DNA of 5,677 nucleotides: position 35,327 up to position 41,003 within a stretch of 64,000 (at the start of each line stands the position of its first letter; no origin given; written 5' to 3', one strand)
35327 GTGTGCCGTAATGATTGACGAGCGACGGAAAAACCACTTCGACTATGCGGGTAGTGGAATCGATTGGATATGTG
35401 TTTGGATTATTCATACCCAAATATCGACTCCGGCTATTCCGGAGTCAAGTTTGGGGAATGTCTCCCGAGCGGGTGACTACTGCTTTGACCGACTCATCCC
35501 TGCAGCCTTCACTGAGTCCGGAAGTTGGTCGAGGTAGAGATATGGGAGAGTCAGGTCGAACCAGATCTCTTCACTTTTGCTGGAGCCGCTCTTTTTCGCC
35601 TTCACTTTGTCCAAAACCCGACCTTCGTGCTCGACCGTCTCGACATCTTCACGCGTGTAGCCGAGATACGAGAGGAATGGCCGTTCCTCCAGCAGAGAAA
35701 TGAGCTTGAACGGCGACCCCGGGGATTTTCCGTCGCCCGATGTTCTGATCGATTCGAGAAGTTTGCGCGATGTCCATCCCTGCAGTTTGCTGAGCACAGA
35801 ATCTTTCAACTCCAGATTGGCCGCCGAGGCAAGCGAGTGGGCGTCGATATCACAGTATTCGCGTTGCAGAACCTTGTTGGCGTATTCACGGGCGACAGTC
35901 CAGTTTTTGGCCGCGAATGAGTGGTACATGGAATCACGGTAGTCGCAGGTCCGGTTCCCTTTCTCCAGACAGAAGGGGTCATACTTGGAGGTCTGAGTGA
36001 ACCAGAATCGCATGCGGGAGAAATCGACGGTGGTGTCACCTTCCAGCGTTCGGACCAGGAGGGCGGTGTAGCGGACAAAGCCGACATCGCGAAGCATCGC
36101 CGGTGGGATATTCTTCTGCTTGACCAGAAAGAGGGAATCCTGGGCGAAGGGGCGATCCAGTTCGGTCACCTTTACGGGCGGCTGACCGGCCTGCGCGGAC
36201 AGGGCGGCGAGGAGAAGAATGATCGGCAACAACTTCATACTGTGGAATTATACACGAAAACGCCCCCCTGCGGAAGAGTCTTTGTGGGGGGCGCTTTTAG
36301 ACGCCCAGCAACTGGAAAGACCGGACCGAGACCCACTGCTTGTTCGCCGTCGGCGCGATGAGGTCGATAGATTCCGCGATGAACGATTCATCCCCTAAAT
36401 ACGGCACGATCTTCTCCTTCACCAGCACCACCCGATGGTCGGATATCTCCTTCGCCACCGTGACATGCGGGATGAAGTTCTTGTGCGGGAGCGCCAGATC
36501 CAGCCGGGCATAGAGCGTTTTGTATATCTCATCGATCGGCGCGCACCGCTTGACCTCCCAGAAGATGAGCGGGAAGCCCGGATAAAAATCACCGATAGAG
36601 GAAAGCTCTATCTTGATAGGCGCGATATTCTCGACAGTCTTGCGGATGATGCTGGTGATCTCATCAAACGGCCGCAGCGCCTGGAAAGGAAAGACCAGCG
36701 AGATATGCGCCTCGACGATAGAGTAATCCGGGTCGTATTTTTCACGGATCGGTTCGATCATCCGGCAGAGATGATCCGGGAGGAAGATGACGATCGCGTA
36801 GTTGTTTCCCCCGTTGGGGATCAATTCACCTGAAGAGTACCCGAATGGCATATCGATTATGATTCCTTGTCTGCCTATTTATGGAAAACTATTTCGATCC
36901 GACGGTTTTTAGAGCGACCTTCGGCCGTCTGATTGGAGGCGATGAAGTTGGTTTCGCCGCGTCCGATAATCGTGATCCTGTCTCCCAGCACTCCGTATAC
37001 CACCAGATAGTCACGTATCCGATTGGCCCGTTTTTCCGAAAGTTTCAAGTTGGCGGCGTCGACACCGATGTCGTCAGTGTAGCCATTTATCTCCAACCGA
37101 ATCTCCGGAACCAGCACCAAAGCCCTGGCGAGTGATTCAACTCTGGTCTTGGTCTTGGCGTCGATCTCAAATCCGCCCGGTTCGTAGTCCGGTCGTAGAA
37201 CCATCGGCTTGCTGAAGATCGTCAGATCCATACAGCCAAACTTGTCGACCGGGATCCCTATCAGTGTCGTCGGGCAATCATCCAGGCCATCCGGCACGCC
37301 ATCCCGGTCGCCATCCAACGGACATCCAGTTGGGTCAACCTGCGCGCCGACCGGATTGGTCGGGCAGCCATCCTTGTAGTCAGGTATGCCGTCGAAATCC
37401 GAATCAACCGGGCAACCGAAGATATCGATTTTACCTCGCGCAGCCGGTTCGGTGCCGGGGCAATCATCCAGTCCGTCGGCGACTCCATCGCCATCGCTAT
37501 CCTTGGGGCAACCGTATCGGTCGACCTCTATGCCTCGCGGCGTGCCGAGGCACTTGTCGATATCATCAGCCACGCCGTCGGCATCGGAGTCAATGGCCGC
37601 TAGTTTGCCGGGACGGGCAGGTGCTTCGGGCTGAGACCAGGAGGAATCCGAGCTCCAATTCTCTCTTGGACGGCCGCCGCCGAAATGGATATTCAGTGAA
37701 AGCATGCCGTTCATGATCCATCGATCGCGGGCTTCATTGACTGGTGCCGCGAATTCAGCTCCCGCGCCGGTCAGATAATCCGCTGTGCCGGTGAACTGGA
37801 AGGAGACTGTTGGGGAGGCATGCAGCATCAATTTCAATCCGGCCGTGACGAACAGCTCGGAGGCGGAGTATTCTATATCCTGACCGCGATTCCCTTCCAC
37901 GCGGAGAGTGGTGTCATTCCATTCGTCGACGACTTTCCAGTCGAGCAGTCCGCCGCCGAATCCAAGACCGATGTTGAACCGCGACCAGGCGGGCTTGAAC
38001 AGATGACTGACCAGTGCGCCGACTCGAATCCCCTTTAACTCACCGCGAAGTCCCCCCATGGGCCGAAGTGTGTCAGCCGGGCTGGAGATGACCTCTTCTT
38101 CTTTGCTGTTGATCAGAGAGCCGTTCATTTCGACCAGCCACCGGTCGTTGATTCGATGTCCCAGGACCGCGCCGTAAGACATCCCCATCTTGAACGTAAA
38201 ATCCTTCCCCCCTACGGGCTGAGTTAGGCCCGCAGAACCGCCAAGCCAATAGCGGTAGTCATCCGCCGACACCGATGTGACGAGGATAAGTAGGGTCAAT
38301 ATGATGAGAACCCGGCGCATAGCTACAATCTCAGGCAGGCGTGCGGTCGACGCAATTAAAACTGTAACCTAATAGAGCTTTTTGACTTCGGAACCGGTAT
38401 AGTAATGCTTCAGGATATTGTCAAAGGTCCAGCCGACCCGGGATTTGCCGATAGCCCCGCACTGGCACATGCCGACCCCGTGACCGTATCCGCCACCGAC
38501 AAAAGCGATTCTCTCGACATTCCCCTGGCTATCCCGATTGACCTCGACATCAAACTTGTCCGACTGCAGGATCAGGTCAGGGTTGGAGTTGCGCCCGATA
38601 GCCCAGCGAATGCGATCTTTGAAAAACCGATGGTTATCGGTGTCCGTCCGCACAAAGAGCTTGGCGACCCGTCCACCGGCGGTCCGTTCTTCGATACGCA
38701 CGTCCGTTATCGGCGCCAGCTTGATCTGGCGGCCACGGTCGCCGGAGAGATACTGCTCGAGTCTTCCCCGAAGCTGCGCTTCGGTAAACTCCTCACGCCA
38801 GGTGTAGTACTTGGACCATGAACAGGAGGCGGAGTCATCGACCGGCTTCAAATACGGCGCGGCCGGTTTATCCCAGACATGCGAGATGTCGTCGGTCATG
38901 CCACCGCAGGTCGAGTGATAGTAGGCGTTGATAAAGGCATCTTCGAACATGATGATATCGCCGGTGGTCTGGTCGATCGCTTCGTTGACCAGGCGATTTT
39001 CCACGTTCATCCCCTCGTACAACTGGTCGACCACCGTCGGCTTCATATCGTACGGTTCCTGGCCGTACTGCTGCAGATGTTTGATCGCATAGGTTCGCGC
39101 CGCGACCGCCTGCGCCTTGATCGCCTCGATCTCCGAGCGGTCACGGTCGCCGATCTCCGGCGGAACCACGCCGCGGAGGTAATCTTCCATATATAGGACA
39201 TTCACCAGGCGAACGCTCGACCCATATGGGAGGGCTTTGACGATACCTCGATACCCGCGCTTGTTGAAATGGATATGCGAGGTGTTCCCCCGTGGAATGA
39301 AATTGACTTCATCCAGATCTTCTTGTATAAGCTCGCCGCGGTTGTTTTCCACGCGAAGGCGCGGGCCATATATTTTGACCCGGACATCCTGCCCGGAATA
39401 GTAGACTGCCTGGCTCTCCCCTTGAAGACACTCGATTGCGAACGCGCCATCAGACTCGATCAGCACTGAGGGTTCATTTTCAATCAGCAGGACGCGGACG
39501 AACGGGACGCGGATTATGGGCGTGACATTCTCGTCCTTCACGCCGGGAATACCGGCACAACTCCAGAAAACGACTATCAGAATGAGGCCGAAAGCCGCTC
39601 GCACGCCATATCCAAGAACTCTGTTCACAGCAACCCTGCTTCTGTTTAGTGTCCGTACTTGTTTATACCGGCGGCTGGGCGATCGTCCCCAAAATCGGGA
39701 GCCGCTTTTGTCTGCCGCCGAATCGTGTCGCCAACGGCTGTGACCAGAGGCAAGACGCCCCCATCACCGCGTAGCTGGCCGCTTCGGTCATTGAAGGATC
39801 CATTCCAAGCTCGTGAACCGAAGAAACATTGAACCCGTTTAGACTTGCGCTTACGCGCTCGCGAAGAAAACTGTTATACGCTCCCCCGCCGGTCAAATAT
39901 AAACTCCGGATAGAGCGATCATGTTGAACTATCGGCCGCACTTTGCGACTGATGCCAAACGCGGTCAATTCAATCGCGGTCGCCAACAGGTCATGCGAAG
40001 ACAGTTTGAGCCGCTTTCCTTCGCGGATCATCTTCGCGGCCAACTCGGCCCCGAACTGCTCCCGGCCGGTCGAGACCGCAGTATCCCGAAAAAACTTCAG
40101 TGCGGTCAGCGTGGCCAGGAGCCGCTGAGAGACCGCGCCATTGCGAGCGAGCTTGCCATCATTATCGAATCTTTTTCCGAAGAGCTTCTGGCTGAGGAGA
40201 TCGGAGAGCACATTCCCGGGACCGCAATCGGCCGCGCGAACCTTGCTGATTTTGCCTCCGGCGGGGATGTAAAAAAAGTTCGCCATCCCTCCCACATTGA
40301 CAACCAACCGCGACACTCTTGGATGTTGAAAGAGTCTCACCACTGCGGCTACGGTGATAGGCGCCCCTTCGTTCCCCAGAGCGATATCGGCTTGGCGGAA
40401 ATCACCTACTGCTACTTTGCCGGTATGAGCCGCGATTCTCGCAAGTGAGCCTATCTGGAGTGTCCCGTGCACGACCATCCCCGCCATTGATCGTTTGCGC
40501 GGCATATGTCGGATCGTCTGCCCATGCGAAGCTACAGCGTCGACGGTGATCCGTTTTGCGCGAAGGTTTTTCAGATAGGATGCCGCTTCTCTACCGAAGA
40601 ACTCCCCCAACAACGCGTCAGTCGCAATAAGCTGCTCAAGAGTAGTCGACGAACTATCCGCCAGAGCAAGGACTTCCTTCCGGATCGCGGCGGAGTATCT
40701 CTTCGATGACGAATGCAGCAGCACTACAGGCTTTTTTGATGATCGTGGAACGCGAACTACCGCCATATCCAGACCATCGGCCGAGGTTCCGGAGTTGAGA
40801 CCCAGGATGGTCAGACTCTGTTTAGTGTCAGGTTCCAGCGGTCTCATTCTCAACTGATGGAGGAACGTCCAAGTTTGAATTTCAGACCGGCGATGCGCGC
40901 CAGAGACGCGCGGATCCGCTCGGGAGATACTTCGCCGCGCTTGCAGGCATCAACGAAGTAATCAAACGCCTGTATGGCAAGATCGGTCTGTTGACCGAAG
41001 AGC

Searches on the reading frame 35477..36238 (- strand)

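Call 61: search_protein_families(library=pfam, proteins=[window:35477-36238:-], max_evalue=0.00001)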
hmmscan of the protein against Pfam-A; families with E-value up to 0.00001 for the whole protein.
window:35477-36238:- (253 aa): 1 family
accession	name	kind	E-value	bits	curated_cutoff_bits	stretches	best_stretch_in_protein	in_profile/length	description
PF16266.10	DUF4919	-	3.1e-10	40.7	29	1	57-228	14-186/186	Domain of unknown function (DUF4919)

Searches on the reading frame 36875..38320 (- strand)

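Call 60: search_protein_families(library=pfam, proteins=[window:36875-38320:-], max_evalue=0.00001)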
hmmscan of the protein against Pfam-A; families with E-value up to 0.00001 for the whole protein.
window:36875-38320:- (481 aa): 2 families
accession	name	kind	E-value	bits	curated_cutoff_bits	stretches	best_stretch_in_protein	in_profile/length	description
PF00691.25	OmpA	-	1.2e-19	70.8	27.2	1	379-473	2-98/98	OmpA family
PF02412.23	TSP_3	-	8.7e-10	38.6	25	0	303-323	12-32/36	Thrombospondin type 3 repeat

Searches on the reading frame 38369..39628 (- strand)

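Call 60: search_protein_families(library=pfam, proteins=[window:38369-39628:-], max_evalue=0.00001)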
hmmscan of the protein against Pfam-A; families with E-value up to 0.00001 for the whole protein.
window:38369-39628:- (419 aa): 1 family
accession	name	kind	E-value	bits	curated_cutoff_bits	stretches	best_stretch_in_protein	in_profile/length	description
PF08486.15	SpoIID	-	2.6e-19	70.1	23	1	136-228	2-97/97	Stage II sporulation protein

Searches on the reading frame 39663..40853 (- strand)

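Call 60: search_protein_families(library=pfam, proteins=[window:39663-40853:-], max_evalue=0.00001)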
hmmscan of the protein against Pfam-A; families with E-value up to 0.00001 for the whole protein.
window:39663-40853:- (396 aa): 1 family
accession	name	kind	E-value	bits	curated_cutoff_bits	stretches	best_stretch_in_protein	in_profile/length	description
PF03702.20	AnmK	-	2.2e-72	244.6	24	1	16-391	3-364/367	Anhydro-N-acetylmuramic acid kinase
